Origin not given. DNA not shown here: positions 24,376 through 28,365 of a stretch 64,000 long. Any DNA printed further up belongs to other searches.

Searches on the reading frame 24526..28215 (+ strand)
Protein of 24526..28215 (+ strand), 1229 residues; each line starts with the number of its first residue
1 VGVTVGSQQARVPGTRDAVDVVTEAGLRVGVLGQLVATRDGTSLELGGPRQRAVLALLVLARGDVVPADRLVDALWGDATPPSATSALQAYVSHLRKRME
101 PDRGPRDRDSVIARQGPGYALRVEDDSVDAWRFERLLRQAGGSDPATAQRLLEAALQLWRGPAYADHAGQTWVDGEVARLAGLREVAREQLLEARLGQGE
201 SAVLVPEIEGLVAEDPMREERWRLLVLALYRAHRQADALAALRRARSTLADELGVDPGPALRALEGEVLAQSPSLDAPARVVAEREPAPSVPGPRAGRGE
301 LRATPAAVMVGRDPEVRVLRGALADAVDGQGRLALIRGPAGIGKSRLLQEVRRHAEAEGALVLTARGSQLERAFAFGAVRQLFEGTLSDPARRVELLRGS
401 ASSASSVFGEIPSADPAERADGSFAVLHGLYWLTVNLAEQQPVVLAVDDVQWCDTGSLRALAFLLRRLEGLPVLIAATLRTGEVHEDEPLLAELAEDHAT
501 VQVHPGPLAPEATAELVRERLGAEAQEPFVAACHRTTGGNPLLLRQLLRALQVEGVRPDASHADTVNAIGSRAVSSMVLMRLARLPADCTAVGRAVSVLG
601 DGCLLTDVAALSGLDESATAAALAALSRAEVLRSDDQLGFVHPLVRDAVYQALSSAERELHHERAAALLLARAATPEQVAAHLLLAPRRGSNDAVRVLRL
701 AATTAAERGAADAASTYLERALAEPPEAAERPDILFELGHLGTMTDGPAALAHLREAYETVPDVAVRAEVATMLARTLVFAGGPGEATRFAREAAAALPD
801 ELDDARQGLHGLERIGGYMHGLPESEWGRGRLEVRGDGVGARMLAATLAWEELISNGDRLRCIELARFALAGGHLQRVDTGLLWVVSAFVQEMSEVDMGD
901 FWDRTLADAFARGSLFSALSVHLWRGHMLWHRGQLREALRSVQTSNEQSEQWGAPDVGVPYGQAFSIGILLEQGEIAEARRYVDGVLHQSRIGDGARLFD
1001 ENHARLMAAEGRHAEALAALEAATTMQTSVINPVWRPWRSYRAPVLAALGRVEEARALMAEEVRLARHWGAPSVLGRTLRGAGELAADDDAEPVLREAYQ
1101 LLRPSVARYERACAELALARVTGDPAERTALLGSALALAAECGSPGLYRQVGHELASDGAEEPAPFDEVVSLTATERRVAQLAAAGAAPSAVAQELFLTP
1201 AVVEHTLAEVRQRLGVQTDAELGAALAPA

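Call 26: search_protein_families(library=pfam, proteins=[window:24526-28215:+], max_evalue=0.00001)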
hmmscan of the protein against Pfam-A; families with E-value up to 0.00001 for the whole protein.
window:24526-28215:+ (1229 aa): 3 families
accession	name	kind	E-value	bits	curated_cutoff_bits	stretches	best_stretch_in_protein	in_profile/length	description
PF03704.23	BTAD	-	1.5e-36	126.4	22.1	1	128-269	1-146/146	Bacterial transcriptional activator domain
PF13191.12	AAA_16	-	6.4e-24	85.8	32.6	1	310-475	3-166/167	AAA ATPase domain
PF00486.34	Trans_reg_C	-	3.9e-11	43.3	26.2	1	48-121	7-77/77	Transcriptional regulatory protein, C terminal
